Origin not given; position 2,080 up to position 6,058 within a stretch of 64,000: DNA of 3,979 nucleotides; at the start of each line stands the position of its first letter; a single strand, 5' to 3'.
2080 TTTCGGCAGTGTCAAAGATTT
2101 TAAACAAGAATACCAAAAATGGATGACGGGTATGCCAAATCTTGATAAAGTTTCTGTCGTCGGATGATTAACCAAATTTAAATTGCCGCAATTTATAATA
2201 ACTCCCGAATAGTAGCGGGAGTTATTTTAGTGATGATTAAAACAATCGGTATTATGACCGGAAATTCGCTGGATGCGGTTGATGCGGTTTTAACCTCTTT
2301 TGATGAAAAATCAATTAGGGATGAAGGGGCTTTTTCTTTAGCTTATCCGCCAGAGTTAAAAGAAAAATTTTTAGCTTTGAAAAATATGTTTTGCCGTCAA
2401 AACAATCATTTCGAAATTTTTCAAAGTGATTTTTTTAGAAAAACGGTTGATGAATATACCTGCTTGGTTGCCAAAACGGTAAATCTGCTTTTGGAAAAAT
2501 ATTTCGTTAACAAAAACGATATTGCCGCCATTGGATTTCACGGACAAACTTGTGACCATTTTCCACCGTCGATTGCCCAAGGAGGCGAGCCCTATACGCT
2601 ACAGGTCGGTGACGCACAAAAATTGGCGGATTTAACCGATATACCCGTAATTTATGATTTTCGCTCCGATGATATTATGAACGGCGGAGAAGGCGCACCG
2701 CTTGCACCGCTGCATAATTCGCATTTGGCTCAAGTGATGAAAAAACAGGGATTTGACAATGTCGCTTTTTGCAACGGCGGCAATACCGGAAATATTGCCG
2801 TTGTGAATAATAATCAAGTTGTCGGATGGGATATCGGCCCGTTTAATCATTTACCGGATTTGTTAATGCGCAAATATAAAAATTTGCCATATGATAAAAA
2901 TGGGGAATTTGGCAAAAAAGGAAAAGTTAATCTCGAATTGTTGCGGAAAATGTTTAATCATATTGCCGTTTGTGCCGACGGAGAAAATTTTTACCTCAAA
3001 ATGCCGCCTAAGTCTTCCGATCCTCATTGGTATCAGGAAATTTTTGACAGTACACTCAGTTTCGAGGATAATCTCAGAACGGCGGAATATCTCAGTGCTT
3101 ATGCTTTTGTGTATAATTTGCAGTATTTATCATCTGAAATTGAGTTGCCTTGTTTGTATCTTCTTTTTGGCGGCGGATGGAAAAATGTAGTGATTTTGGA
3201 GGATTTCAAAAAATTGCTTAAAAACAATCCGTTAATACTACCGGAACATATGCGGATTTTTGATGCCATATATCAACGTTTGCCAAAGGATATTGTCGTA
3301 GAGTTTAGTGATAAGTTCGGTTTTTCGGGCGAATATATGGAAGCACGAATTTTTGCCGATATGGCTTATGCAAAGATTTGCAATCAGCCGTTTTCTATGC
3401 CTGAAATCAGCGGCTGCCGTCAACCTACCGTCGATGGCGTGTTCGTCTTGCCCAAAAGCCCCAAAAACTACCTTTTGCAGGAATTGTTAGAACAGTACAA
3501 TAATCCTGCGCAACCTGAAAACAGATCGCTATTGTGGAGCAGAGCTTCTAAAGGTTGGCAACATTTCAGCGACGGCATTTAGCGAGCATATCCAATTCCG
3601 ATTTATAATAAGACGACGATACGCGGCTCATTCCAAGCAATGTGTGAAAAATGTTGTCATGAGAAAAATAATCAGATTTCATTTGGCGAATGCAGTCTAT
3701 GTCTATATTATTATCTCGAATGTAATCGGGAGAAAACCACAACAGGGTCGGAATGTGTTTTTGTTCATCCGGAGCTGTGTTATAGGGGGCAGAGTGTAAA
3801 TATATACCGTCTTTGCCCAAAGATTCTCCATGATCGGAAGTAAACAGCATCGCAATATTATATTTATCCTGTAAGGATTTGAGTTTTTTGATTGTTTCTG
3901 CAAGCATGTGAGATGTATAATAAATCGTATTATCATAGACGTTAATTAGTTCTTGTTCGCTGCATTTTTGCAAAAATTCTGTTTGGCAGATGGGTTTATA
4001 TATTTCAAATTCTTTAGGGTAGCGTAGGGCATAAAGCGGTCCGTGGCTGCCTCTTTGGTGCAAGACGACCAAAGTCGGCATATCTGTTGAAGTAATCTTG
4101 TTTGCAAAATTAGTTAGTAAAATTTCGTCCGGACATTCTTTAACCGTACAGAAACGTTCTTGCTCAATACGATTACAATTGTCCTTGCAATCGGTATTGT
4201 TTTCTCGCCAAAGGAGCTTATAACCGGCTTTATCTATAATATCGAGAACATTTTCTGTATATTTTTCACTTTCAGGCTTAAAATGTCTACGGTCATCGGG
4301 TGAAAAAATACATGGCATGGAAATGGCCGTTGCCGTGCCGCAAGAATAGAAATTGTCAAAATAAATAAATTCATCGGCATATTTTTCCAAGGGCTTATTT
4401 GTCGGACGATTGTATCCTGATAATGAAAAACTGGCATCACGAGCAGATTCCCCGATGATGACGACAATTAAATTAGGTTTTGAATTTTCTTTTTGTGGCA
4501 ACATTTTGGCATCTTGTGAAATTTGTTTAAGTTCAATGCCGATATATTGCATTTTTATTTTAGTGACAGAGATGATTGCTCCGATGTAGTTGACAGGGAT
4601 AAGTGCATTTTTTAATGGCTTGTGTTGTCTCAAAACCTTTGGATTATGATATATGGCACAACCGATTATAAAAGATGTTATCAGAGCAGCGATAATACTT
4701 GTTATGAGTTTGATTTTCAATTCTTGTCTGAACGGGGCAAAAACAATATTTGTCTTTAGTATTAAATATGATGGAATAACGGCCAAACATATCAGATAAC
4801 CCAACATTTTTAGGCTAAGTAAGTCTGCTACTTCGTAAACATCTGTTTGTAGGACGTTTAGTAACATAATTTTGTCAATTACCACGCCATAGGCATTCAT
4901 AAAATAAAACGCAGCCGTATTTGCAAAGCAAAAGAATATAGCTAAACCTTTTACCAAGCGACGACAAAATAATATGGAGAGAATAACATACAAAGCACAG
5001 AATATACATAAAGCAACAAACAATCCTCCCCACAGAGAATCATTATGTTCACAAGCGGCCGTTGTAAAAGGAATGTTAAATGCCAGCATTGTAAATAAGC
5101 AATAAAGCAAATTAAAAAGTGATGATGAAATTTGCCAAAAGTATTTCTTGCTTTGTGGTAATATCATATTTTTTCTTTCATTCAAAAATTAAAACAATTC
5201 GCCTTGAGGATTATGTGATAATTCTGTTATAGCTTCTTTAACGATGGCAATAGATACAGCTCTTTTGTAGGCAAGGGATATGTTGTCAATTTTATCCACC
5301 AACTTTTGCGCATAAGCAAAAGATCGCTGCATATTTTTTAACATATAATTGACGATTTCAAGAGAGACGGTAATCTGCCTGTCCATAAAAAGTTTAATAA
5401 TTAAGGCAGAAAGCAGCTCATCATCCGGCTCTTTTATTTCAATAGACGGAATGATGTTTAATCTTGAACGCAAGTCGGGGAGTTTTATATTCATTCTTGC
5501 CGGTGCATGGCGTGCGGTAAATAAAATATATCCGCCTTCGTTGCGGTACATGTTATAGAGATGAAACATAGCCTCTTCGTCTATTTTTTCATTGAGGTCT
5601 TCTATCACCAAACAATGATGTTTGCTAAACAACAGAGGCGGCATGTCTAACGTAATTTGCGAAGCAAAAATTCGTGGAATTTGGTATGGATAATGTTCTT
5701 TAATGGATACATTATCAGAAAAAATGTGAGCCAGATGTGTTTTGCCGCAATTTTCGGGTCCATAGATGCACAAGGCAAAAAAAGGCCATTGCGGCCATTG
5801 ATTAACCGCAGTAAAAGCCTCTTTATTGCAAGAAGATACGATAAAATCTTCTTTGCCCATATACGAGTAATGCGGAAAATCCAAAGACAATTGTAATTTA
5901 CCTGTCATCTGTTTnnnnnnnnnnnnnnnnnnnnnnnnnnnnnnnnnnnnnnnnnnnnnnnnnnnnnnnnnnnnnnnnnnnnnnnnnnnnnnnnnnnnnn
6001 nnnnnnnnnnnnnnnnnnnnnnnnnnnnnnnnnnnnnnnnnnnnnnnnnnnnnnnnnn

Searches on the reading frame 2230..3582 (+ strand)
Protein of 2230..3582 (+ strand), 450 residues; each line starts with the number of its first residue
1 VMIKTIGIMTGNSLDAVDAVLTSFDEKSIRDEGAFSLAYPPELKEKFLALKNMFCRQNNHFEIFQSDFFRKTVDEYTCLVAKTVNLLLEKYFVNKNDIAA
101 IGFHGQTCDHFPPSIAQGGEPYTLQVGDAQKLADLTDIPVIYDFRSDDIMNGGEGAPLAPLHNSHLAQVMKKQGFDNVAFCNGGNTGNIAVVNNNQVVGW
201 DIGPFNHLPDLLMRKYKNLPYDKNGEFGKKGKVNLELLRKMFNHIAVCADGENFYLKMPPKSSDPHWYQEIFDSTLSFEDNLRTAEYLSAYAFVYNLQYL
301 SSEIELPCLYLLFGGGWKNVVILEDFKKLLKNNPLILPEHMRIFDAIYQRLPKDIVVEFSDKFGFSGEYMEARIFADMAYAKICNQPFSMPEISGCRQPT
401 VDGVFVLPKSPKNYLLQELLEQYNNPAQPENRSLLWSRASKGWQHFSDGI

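Call 55: search_protein_families(library=pfam, proteins=[window:2230-3582:+], max_evalue=0.00001)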
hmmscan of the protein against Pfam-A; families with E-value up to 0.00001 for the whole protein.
window:2230-3582:+ (450 aa): 1 family
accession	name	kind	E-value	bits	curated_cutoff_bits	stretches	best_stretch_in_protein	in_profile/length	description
PF03702.20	AnmK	-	6e-54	183.9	24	1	5-332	3-313/367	Anhydro-N-acetylmuramic acid kinase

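Call 71: search_protein_families(library=ncbifam, proteins=[window:2230-3582:+], max_evalue=0.001)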
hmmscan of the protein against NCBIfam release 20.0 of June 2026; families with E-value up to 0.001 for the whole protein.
window:2230-3582:+ (450 aa): 14 families
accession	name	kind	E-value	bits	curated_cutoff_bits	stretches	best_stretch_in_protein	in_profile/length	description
NF007141.0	PRK09585.1-5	equivalog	2.8e-62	210.7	352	1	2-408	3-367/370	anhydro-N-acetylmuramic acid kinase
NF007139.0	PRK09585.1-3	equivalog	1.3e-61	208.7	367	1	5-405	6-367/370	anhydro-N-acetylmuramic acid kinase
NF007148.0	PRK09585.3-2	equivalog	1.4e-54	185.3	387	1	5-405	11-382/386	anhydro-N-acetylmuramic acid kinase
NF007138.0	PRK09585.1-1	equivalog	1.5e-48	165.8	588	1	5-404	6-363/370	anhydro-N-acetylmuramic acid kinase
NF007144.0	PRK09585.2-3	equivalog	1.1e-37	130.1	436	1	3-333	6-308/358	anhydro-N-acetylmuramic acid kinase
NF007142.0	PRK09585.2-1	equivalog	4e-36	124.8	435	1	4-333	5-328/384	anhydro-N-acetylmuramic acid kinase AnmK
NF007145.0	PRK09585.2-5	equivalog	1.7e-35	123.1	514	1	4-408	2-378/379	anhydro-N-acetylmuramic acid kinase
NF007143.0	PRK09585.2-2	equivalog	3.1e-34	118.4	533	1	4-336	2-331/382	anhydro-N-acetylmuramic acid kinase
NF007146.0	PRK09585.2-6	equivalog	3.4e-32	111.7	440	1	4-408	2-367/391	anhydro-N-acetylmuramic acid kinase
NF007151.0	PRK09585.3-6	equivalog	1.1e-31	109.9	599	1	4-403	14-392/396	anhydro-N-acetylmuramic acid kinase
NF007140.0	PRK09585.1-4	equivalog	1.5e-30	106.6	605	1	6-333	17-325/382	anhydro-N-acetylmuramic acid kinase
NF007149.0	PRK09585.3-4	equivalog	2.5e-29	102.3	616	1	4-335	18-348/399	anhydro-N-acetylmuramic acid kinase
NF007150.0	PRK09585.3-5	equivalog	3.4e-27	95.4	585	1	3-412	3-389/393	anhydro-N-acetylmuramic acid kinase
NF007147.0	PRK09585.3-1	equivalog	1.7e-12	47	822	1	4-210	2-190/393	anhydro-N-acetylmuramic acid kinase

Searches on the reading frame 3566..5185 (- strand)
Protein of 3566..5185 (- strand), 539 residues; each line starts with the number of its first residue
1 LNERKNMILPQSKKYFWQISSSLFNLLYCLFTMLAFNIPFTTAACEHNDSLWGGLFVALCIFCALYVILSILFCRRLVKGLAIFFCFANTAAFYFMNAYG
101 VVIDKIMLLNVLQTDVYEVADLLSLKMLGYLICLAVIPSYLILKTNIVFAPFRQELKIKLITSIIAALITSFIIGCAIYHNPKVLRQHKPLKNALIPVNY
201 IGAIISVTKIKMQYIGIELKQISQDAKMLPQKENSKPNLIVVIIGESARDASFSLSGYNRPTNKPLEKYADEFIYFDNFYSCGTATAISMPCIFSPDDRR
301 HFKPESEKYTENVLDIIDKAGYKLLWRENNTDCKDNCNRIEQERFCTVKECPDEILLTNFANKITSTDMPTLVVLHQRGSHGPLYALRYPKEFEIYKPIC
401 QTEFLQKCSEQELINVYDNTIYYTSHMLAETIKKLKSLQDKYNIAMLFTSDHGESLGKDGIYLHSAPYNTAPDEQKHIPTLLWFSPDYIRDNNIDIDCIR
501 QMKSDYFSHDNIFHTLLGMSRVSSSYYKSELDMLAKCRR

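Call 58: search_protein_families(library=pfam, proteins=[window:3566-5185:-], max_evalue=0.00001)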
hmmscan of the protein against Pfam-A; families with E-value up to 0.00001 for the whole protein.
window:3566-5185:- (539 aa): 2 families
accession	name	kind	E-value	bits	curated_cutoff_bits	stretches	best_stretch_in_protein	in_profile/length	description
PF00884.28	Sulfatase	-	1.6e-57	195.6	25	1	240-518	3-297/301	Sulfatase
PF08019.17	EptA_B_N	-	1.1e-35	123.2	22.3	1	61-209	1-149/152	Phosphoethanolamine transferase EptA/EptB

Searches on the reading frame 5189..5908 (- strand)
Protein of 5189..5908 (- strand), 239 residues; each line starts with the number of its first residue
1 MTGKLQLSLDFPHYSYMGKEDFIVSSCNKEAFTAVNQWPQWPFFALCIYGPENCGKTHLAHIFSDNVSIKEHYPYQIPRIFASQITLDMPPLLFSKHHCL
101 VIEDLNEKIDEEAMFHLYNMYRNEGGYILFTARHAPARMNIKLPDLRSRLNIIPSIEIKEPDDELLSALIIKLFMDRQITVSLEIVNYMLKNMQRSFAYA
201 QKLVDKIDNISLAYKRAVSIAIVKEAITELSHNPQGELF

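Call 55: search_protein_families(library=pfam, proteins=[window:5189-5908:-], max_evalue=0.00001)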
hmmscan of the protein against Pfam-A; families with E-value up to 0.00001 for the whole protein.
window:5189-5908:- (239 aa): 2 families
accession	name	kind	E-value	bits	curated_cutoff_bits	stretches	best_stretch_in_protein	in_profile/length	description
PF00308.24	Bac_DnaA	-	4.3e-08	34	23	0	20-68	8-59/162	Bacterial DnaA ATPAse domain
PF22688.2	Hda_lid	-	4.8e-07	30.1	27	1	176-226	14-64/65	Hda, lid domain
